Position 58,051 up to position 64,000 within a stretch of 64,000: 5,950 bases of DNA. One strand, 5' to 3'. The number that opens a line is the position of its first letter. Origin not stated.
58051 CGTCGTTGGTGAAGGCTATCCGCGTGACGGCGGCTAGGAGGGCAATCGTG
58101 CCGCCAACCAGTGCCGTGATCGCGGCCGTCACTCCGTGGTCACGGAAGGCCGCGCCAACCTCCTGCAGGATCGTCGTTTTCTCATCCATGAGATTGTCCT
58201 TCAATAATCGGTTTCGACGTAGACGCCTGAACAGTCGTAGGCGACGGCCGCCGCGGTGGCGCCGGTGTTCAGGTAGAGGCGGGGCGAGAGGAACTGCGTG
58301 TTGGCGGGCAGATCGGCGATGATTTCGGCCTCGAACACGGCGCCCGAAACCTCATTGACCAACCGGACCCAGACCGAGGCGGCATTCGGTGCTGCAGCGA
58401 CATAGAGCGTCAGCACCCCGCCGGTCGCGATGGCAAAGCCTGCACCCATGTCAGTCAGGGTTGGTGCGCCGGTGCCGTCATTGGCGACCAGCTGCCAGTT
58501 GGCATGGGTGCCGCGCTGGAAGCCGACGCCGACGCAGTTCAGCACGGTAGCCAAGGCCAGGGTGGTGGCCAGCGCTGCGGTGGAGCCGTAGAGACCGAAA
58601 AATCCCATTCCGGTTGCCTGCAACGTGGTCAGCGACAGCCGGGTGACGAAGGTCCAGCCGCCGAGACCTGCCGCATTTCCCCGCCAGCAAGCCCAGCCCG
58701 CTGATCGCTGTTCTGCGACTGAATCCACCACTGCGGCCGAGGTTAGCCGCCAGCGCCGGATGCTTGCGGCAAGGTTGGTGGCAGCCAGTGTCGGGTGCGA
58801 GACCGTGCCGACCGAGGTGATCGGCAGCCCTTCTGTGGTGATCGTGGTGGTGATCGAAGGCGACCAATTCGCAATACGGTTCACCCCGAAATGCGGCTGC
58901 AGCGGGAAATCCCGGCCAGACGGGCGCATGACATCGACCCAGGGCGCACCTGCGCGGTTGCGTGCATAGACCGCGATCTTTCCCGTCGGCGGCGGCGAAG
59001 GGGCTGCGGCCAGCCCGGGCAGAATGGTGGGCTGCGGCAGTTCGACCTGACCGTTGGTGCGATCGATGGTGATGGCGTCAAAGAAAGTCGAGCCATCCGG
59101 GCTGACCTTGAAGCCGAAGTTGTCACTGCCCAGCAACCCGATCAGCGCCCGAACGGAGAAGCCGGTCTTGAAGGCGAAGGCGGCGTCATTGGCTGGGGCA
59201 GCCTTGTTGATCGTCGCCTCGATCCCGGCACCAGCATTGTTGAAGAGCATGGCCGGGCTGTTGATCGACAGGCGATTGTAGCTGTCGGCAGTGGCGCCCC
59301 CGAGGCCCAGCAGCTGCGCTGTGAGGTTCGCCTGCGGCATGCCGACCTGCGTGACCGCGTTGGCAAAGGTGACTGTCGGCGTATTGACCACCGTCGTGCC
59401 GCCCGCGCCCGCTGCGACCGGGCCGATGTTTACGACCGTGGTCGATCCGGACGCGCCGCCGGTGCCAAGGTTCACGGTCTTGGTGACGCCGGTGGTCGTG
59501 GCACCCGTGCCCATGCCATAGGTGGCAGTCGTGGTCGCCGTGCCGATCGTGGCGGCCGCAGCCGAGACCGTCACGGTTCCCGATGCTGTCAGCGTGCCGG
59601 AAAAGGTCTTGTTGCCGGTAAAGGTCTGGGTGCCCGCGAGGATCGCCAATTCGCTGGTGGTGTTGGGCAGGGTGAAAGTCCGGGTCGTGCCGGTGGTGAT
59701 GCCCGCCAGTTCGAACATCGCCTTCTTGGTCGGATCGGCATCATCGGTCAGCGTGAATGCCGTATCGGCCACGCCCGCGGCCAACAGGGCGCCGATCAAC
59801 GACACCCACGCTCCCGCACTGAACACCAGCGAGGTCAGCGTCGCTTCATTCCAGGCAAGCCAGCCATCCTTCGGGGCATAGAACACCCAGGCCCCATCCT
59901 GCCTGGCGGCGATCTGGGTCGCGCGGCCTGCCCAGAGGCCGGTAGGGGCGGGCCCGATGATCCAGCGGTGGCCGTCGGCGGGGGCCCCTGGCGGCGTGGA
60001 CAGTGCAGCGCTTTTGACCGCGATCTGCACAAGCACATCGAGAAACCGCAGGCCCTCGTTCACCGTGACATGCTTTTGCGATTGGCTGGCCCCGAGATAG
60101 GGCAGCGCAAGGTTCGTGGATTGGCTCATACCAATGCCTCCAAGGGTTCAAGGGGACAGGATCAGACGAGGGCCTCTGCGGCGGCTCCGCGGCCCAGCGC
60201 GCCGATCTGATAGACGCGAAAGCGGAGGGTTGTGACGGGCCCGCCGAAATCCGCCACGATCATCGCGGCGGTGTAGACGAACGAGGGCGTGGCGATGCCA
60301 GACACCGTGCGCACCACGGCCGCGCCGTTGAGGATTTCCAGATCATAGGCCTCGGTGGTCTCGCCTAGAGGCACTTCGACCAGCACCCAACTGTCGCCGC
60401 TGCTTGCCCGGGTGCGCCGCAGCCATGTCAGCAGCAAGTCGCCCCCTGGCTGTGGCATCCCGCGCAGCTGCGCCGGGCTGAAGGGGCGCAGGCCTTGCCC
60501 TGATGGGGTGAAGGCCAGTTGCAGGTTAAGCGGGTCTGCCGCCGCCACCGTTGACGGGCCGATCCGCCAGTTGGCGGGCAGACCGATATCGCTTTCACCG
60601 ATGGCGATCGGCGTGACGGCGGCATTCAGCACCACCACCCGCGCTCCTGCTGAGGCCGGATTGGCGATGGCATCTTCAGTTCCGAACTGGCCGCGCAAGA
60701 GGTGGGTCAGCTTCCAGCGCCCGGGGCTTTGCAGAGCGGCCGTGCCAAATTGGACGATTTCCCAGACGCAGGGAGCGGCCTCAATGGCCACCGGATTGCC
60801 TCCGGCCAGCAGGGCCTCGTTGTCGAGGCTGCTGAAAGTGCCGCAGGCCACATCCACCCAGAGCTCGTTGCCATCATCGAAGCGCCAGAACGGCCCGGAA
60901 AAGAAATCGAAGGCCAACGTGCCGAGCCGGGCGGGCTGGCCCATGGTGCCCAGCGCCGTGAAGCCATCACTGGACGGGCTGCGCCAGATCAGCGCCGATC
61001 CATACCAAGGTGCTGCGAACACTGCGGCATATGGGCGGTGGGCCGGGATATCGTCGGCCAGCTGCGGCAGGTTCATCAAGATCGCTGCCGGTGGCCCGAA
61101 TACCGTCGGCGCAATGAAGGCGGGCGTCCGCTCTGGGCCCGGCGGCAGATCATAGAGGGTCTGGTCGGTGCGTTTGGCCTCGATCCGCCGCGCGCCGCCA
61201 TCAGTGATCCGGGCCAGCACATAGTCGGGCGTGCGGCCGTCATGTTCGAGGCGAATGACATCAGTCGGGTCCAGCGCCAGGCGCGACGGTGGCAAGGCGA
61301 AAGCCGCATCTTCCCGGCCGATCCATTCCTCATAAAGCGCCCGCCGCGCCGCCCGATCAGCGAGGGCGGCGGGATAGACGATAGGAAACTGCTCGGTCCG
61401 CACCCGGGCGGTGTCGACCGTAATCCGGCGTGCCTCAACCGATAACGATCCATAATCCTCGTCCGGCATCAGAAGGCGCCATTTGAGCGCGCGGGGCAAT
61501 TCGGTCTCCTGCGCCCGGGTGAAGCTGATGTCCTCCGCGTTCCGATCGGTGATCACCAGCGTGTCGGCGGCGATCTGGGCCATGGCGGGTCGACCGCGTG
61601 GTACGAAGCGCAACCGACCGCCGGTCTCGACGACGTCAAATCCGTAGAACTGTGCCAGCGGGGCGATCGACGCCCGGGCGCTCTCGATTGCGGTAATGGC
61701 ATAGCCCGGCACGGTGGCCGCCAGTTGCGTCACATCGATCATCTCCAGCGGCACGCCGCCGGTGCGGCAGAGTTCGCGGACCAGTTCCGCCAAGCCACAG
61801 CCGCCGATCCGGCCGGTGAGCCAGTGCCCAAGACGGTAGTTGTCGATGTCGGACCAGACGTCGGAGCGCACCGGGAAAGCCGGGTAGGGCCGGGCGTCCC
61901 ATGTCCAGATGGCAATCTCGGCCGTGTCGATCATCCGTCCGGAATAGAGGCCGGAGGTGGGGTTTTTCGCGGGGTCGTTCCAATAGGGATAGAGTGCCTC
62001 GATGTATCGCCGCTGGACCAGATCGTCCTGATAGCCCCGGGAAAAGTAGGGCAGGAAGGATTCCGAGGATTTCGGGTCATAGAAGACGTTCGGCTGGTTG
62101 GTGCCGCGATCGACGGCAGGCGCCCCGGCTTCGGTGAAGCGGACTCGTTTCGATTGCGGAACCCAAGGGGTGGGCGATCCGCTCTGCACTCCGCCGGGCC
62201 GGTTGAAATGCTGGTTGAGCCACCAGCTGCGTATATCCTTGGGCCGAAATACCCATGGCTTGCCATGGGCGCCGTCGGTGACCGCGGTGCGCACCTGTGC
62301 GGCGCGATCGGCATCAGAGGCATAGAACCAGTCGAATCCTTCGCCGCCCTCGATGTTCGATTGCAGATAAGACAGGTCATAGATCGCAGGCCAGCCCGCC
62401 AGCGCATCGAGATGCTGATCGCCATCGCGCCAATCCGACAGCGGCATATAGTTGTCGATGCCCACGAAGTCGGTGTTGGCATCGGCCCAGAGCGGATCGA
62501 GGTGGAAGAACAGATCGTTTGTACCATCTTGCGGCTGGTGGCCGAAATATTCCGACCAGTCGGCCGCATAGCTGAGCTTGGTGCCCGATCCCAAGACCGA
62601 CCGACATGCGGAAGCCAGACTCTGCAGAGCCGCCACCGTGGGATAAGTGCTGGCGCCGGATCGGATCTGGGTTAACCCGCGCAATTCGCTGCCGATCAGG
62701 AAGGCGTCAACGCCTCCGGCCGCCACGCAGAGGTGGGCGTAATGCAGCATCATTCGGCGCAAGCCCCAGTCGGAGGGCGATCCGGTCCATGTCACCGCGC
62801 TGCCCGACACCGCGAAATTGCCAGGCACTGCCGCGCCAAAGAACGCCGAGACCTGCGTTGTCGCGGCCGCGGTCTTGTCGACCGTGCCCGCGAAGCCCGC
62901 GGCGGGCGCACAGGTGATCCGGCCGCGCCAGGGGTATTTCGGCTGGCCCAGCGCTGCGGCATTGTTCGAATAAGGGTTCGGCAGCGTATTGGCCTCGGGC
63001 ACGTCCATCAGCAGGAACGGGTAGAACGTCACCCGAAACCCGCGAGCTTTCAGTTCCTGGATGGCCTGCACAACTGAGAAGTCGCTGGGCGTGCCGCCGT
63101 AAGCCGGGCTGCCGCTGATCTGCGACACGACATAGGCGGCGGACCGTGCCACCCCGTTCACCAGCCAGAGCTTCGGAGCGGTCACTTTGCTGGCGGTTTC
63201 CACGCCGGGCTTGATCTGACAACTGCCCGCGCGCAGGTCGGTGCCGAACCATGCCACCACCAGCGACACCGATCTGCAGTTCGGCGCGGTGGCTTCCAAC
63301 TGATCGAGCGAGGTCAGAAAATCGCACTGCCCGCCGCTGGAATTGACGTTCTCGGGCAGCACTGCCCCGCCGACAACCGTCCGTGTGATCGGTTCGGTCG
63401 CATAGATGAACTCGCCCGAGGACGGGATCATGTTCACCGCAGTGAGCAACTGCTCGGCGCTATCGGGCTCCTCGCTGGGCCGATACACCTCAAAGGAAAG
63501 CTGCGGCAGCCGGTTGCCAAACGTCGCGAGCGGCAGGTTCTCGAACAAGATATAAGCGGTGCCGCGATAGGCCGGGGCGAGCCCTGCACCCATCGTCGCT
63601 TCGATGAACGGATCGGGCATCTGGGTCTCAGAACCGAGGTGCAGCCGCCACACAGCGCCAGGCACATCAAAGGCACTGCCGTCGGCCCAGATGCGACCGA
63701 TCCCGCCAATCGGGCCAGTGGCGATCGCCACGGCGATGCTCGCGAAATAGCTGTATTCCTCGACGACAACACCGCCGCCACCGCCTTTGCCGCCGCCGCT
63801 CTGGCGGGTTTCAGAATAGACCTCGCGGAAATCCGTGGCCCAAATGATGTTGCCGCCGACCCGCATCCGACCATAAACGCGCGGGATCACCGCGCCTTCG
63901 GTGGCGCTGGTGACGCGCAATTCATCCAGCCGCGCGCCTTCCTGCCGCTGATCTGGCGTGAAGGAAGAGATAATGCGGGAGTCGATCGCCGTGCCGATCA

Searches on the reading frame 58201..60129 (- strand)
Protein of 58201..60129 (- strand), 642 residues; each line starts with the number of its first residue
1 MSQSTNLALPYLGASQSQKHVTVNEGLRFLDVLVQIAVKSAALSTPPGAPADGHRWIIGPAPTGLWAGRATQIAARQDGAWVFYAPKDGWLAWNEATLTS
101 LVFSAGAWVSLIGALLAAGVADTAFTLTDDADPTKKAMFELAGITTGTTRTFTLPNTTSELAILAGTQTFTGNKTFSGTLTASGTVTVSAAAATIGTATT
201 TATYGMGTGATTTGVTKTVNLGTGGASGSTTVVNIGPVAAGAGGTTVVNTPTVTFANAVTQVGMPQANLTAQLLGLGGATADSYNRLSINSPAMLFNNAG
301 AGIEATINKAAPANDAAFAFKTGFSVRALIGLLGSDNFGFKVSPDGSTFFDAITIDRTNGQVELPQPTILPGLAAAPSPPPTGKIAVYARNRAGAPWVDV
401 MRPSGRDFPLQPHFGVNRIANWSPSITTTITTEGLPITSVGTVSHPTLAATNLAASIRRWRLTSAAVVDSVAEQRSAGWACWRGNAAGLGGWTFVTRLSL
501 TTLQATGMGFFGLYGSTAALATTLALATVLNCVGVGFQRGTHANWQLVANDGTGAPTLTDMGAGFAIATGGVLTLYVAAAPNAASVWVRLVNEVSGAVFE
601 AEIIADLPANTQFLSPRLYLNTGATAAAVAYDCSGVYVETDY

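Call 82: search_protein_families(library=phrogs, proteins=[window:58201-60129:-], max_evalue=0.001)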
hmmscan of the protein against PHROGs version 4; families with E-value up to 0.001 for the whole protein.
window:58201-60129:- (642 aa): 7 families
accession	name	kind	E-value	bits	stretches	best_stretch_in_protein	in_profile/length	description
phrog_13925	-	unknown function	0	1177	1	1-642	1-640/640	-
phrog_25093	-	unknown function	7.6e-89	300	3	126-268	227-363/564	-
phrog_15388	-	unknown function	3.5e-42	146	2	4-151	4-140/345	-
phrog_5363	-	unknown function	4.2e-23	83.4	1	3-242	7-225/245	-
phrog_7049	-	tail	7.7e-15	56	1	23-111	26-114/246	tail fiber protein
phrog_21978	-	unknown function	6.9e-14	53.3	1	24-218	26-209/220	-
phrog_35360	-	tail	6.8e-11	42.9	1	20-191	23-190/260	tail fiber protein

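Call 84: search_dna_similar(query=window:58201-60129:-, collection=phages, mode=protein, max_evalue=1e-20, max_rows=12)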
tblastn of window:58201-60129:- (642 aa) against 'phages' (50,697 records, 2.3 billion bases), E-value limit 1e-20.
Records with a match: 20; places in all: 20; records where one place covers at least 80% of the query: 0.
Best place of each record, by identity: <60% 20.
By first word of the organism name: Rhodobacter 19; Caudoviricetes 1.
By host as written in the record: Rhodobacter capsulatus YW1 18; Rhodobacter capsulatus SB1003 1; - 1.
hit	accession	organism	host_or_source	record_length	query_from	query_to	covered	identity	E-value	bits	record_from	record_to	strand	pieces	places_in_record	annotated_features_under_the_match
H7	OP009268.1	Rhodobacter phage RcCWillis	Rhodobacter capsulatus YW1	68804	282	642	56%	46.5%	4e-86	300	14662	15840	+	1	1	hypothetical protein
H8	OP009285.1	Rhodobacter phage RcRudolph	Rhodobacter capsulatus YW1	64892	1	177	28%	48.9%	1e-27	125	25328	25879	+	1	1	hypothetical protein | GTA TIM-barrel-like domain protein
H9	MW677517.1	Rhodobacter phage RcKemmy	Rhodobacter capsulatus YW1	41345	1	165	26%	52.1%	1e-22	109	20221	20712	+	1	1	22: hypothetical protein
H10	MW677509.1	Rhodobacter phage RcBaka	Rhodobacter capsulatus YW1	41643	1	165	26%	51.5%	4e-23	111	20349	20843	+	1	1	23: hypothetical protein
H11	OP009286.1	Rhodobacter phage RcSwan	Rhodobacter capsulatus YW1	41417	1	165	26%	51.5%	4e-23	111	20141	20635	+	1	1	hypothetical protein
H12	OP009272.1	Rhodobacter phage RcKai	Rhodobacter capsulatus YW1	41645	1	165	26%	51.5%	4e-23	111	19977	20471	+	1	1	hypothetical protein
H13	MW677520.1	Rhodobacter phage RcOceanus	Rhodobacter capsulatus YW1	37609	1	165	26%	51.5%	5e-23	110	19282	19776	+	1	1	21: hypothetical protein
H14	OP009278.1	Rhodobacter phage RcMamaDuck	Rhodobacter capsulatus YW1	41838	1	165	26%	51.5%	5e-23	110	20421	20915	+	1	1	hypothetical protein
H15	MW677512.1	Rhodobacter phage RcFrancesLouise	Rhodobacter capsulatus YW1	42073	1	165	26%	51.5%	5e-23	110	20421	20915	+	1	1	23: hypothetical protein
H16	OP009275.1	Rhodobacter phage RcKvothe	Rhodobacter capsulatus YW1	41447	1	165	26%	50.9%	4e-22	108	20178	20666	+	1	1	hypothetical protein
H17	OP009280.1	Rhodobacter phage RcMeacham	Rhodobacter capsulatus YW1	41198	1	165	26%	50.9%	2e-21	105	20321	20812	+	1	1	hypothetical protein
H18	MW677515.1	Rhodobacter phage RcHotPocket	Rhodobacter capsulatus YW1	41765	1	165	26%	50.9%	2e-21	105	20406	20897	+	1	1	23: hypothetical protein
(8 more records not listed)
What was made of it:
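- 56956..63920 (-): End of a prophage on the same strand, directly upstream of the cassette: small phrog_37382 protein, tail lysozyme, phrog_19136, phrog_13925 fibre-like protein and a 1252-aa tail protein. Context only. Relatives occur in Rhodobacter capsulatus phages (call 84).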

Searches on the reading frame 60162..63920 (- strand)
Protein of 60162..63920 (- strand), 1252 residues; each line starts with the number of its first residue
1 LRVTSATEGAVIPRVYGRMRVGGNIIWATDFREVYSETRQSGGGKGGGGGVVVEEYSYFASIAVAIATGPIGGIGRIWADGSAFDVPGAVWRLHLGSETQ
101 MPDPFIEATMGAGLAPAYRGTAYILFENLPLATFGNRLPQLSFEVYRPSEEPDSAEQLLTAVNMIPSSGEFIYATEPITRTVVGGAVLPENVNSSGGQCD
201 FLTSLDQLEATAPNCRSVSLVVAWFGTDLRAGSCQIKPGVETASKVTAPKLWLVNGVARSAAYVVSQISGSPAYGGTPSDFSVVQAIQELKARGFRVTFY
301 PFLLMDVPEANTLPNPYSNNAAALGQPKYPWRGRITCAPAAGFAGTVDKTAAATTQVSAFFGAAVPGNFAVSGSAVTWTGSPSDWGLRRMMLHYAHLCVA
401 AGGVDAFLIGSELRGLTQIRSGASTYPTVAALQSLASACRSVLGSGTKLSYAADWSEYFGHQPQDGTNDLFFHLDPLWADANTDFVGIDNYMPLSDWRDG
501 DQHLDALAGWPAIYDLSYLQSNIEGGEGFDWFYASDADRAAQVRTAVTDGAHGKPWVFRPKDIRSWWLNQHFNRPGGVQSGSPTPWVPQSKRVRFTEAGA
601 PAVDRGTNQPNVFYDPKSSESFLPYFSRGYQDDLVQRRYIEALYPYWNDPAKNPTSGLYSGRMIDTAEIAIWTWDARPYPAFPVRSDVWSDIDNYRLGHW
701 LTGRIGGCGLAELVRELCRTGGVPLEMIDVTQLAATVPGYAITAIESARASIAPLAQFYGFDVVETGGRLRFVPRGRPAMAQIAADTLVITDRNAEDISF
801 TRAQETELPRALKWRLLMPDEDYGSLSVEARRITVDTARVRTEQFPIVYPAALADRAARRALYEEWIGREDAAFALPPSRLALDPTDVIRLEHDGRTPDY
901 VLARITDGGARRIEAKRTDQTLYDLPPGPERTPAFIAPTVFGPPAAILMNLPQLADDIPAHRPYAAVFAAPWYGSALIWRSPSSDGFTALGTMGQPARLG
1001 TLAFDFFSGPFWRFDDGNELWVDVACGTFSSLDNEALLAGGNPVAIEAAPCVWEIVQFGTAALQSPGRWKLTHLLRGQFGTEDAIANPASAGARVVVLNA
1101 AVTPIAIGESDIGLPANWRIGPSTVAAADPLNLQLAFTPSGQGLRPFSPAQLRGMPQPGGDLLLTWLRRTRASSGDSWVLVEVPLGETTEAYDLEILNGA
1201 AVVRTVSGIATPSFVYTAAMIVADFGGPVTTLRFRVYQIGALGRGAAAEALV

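Call 82: search_protein_families(library=phrogs, proteins=[window:60162-63920:-], max_evalue=0.001)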
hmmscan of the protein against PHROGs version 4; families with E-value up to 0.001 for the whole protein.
window:60162-63920:- (1252 aa): 3 families
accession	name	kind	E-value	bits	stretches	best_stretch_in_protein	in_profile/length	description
phrog_4271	-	tail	0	1703.9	1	2-1250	54-1305/1309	tail protein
phrog_19101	-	unknown function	1e-152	510.6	1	159-704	8-516/595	-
phrog_1101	-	tail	3.2e-33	115.7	2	1-151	34-206/1405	tail protein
